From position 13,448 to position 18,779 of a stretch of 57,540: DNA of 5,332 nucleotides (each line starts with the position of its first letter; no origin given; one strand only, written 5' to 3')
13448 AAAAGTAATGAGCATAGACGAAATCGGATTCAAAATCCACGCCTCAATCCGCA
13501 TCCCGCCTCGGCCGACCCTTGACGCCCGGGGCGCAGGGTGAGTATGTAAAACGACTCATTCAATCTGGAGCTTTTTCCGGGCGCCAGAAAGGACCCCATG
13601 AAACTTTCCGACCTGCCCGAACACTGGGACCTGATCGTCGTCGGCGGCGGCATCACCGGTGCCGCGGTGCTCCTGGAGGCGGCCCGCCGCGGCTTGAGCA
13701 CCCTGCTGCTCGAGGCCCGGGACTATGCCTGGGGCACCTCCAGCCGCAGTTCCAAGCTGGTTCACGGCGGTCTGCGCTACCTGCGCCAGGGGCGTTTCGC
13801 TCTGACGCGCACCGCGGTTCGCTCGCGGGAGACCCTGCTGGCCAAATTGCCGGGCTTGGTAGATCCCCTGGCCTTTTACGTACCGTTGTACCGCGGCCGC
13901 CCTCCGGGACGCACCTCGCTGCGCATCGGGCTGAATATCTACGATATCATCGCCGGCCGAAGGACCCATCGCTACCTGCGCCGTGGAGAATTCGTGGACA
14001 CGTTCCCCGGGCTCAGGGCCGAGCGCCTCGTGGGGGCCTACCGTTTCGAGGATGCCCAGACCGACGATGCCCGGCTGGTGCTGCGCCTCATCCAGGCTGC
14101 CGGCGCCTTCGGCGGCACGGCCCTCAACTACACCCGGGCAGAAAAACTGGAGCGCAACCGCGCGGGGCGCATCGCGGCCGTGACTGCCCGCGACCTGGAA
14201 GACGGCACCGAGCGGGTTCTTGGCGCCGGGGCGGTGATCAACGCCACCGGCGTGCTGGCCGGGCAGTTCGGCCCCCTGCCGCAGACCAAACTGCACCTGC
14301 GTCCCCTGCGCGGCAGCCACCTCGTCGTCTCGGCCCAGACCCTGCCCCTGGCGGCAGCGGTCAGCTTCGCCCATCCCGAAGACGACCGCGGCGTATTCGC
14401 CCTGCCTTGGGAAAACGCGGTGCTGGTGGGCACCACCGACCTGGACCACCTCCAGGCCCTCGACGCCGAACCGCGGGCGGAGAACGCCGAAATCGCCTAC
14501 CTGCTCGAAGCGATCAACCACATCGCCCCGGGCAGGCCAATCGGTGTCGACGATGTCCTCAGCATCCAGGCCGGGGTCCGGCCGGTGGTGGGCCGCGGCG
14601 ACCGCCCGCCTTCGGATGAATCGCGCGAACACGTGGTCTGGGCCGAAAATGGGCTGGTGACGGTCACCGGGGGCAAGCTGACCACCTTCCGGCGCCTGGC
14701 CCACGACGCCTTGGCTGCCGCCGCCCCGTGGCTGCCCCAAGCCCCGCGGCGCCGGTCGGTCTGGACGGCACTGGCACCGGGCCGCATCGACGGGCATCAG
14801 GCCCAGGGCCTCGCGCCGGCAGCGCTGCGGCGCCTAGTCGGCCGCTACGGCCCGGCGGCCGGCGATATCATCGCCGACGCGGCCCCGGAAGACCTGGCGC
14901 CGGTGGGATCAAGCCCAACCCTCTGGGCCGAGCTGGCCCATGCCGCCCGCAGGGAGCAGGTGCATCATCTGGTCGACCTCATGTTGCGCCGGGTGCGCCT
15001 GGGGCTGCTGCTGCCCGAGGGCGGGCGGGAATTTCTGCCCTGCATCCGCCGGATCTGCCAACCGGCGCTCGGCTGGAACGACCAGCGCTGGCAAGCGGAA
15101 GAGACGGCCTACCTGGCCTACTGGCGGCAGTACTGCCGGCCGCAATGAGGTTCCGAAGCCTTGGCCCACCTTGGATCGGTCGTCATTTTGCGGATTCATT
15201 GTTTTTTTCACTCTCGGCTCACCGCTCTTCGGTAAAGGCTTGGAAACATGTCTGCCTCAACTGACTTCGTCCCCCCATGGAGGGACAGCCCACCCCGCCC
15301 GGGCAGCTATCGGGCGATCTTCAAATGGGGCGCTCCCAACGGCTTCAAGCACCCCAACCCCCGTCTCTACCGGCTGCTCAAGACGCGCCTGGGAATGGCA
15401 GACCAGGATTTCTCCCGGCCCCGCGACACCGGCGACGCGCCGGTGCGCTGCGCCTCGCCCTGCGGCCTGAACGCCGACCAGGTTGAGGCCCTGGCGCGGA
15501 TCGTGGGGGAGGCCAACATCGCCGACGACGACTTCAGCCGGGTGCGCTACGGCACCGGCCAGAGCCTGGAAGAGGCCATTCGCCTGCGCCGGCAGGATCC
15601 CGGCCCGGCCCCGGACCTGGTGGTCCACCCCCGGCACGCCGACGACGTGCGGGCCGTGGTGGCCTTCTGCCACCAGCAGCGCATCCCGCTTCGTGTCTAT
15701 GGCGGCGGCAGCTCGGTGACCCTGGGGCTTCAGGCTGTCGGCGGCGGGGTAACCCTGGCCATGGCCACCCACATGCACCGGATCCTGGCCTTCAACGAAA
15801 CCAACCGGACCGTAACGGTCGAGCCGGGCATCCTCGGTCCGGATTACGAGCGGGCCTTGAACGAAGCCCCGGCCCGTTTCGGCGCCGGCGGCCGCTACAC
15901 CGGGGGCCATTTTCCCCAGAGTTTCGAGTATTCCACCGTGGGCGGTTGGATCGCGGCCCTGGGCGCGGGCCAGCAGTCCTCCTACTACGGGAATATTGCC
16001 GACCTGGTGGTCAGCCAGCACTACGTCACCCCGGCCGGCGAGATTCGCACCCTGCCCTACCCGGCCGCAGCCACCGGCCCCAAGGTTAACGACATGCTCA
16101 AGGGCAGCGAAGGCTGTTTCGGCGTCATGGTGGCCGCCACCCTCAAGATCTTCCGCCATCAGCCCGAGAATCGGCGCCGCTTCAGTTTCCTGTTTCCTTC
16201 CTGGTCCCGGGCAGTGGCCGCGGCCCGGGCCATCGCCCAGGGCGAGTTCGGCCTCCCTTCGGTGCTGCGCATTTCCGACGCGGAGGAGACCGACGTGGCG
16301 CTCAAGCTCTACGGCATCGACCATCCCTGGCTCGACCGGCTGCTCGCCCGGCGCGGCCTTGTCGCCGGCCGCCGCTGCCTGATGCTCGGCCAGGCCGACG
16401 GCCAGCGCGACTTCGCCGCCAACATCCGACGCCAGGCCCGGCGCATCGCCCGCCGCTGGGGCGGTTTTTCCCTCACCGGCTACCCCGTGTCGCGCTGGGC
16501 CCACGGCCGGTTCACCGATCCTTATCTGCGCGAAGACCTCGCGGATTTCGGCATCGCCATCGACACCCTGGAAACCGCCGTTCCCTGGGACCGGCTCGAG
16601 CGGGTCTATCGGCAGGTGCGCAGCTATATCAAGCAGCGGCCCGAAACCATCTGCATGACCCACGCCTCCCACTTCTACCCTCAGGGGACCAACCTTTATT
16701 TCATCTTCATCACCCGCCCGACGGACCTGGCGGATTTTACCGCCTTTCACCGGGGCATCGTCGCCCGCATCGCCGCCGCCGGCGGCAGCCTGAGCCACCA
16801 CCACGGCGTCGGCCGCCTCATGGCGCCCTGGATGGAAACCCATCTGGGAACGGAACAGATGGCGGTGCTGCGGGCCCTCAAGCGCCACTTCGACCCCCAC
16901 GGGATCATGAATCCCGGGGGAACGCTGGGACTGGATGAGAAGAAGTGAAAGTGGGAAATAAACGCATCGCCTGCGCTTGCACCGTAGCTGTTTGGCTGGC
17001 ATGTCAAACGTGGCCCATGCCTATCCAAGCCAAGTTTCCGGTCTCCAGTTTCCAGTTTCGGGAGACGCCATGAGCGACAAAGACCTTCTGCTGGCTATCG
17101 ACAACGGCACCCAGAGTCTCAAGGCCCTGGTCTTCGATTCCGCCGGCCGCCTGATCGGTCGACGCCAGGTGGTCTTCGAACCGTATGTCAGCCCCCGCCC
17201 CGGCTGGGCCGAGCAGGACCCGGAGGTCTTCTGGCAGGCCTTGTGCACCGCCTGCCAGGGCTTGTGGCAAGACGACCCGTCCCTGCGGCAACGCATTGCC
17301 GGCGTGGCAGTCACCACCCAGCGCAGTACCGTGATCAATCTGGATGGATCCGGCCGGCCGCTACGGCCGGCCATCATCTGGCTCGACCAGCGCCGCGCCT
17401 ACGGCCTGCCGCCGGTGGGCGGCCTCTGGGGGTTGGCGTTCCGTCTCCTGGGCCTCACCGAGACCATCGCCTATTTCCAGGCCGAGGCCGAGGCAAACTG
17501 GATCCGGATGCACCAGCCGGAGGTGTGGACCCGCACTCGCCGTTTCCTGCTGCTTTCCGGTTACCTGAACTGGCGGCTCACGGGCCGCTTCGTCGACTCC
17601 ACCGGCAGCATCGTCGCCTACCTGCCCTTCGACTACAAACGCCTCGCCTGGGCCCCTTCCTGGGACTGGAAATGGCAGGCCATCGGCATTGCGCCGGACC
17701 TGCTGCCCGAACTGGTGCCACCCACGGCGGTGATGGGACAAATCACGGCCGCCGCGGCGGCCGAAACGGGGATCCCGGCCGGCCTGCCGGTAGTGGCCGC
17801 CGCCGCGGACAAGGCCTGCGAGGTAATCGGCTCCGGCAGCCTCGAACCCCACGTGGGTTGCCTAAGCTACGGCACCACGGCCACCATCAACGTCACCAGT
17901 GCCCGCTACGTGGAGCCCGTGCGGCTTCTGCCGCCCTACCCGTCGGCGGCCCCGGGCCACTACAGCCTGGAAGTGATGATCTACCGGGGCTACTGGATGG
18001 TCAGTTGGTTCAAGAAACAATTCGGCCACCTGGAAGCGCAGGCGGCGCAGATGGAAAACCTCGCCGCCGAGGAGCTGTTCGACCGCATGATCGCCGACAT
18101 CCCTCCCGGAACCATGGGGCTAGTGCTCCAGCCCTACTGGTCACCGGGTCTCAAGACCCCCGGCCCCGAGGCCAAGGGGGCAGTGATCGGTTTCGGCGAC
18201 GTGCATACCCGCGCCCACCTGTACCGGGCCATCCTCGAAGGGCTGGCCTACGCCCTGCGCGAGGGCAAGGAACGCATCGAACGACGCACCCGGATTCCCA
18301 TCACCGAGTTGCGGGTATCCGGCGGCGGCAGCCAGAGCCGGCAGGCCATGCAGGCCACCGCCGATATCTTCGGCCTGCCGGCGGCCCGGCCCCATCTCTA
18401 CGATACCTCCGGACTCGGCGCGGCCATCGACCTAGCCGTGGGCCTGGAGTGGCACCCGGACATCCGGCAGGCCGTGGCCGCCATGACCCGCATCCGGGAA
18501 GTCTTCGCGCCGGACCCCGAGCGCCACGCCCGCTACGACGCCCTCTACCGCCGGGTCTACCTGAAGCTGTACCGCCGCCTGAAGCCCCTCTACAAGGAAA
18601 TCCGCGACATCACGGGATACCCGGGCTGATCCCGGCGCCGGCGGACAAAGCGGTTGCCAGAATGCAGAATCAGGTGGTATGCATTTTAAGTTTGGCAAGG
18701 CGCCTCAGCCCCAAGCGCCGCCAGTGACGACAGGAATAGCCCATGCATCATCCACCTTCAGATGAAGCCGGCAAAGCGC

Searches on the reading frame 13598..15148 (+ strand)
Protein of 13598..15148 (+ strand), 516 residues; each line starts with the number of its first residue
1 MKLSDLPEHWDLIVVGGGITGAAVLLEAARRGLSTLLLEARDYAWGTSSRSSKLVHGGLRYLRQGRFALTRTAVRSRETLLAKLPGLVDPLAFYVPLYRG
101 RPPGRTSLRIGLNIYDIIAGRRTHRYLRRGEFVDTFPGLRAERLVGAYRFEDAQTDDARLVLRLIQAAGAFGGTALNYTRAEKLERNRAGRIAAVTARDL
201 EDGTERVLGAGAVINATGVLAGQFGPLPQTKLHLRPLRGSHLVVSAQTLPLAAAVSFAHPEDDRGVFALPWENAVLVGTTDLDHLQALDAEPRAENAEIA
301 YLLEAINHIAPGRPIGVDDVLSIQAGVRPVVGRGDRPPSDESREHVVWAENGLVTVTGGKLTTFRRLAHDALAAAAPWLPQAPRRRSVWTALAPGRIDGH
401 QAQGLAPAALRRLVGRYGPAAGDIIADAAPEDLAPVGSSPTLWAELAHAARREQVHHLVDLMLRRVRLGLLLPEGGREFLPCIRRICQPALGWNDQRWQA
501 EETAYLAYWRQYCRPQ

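Call 22: search_protein_families(library=ncbifam, proteins=[window:13598-15148:+], max_evalue=1e-10)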
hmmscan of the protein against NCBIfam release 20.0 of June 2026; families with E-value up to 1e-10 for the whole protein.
window:13598-15148:+ (516 aa): 5 families
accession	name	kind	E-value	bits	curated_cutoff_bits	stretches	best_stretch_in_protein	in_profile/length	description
NF008899.0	PRK12266.1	equivalog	2.6e-78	263.7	360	1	8-475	5-487/508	glycerol-3-phosphate dehydrogenase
NF009906.0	PRK13369.1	equivalog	4.2e-72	243.3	352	1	7-478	4-489/502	glycerol-3-phosphate dehydrogenase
NF033461.1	glycerol3P_ox_1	equivalog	9.9e-66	222.2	840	1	8-332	17-350/607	type 1 glycerol-3-phosphate oxidase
TIGR03377.1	glycerol3P_GlpA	equivalog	2.4e-38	132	552.8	1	141-470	125-457/530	anaerobic glycerol-3-phosphate dehydrogenase subunit GlpA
NF008313.0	PRK11101.1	equivalog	1.1e-26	93.5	425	1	143-470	136-467/548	anaerobic glycerol-3-phosphate dehydrogenase subunit A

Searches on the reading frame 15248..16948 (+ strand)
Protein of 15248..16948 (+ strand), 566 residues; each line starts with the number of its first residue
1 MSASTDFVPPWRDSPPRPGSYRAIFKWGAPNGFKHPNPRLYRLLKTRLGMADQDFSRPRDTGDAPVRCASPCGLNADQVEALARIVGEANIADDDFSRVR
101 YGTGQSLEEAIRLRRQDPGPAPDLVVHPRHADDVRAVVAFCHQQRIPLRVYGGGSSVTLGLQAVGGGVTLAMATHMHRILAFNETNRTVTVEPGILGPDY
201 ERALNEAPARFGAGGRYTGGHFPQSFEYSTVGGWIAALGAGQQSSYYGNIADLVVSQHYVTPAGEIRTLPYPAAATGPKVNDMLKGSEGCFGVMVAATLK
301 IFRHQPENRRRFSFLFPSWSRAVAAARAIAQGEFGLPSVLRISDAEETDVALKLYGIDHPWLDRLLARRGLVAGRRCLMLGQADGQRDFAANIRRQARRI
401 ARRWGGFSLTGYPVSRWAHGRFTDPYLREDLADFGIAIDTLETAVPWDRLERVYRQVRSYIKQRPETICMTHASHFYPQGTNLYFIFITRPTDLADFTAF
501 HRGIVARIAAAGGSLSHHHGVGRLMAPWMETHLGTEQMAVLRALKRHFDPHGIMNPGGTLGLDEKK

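Call 22: search_protein_families(library=ncbifam, proteins=[window:15248-16948:+], max_evalue=1e-10)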
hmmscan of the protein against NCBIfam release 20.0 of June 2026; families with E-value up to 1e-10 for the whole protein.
window:15248-16948:+ (566 aa): 4 families
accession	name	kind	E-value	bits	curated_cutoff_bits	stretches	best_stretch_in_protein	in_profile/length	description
TIGR00387.1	glcD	equivalog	1.7e-37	129.3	567.9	1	125-360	1-227/413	glycolate oxidase subunit GlcD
NF008408.0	PRK11230.1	equivalog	2.2e-22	79.2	897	1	122-332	56-258/499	glycolate oxidase subunit GlcD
NF049975.1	2HglutDHaseYdiJ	equivalog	1.7e-16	59.2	1350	1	121-265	51-188/1018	D-2-hydroxyglutarate dehydrogenase YdiJ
NF008439.0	PRK11282.1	equivalog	1.1e-11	44.3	284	0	132-310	9-178/358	glycolate oxidase subunit GlcE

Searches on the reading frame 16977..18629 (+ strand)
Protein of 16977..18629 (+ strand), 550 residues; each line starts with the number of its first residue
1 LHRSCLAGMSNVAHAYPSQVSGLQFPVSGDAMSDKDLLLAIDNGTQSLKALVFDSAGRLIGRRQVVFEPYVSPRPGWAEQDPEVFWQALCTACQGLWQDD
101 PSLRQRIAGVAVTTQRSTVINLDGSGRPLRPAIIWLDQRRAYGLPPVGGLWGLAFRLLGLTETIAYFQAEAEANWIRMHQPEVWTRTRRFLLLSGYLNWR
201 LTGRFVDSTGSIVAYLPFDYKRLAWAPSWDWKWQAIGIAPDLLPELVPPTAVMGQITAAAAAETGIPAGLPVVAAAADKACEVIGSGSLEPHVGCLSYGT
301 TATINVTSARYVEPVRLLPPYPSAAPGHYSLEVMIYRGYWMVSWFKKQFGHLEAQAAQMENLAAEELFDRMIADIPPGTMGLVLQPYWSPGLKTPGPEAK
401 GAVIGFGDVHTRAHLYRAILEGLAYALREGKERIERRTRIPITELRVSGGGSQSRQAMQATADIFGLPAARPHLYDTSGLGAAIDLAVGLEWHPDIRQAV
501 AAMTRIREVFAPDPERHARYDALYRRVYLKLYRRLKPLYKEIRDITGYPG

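Call 22: search_protein_families(library=ncbifam, proteins=[window:16977-18629:+], max_evalue=1e-10)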
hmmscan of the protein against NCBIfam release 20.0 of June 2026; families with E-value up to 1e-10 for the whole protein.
window:16977-18629:+ (550 aa): 10 families
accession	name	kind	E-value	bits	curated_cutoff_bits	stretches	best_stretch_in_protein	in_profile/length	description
TIGR01312.1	XylB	equivalog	1e-77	261.7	380.25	1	40-532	2-480/481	xylulokinase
TIGR01311.1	glycerol_kin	equivalog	4.5e-48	163.8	590.35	1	37-520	2-480/496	glycerol kinase GlpK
NF000756.0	PRK00047.1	subfamily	1.2e-43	149.1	498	1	34-519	3-480/502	glycerol kinase GlpK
TIGR01314.1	gntK_FGGY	equivalog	2.4e-39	135.2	648.55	1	38-544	2-502/505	gluconokinase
NF008187.0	PRK10939.1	equivalog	2.8e-39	135.1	528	1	36-533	4-501/521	autoinducer-2 kinase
NF011601.0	PRK15027.1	equivalog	6.7e-39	133.6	912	1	39-538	3-482/484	xylulokinase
NF003154.0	PRK04123.1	equivalog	1.2e-29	103.5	428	1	245-533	244-535/554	ribulokinase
TIGR02628.1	fuculo_kin_coli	equivalog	1.9e-28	99.6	470.9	1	38-512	3-464/465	L-fuculokinase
TIGR01315.1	5C_CHO_kinase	subfamily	1.6e-20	73.3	408.7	0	39-343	3-320/541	FGGY family pentulose kinase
TIGR01234.1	L-ribulokinase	equivalog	2.3e-20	72.8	583.25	1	253-528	245-523/536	ribulokinase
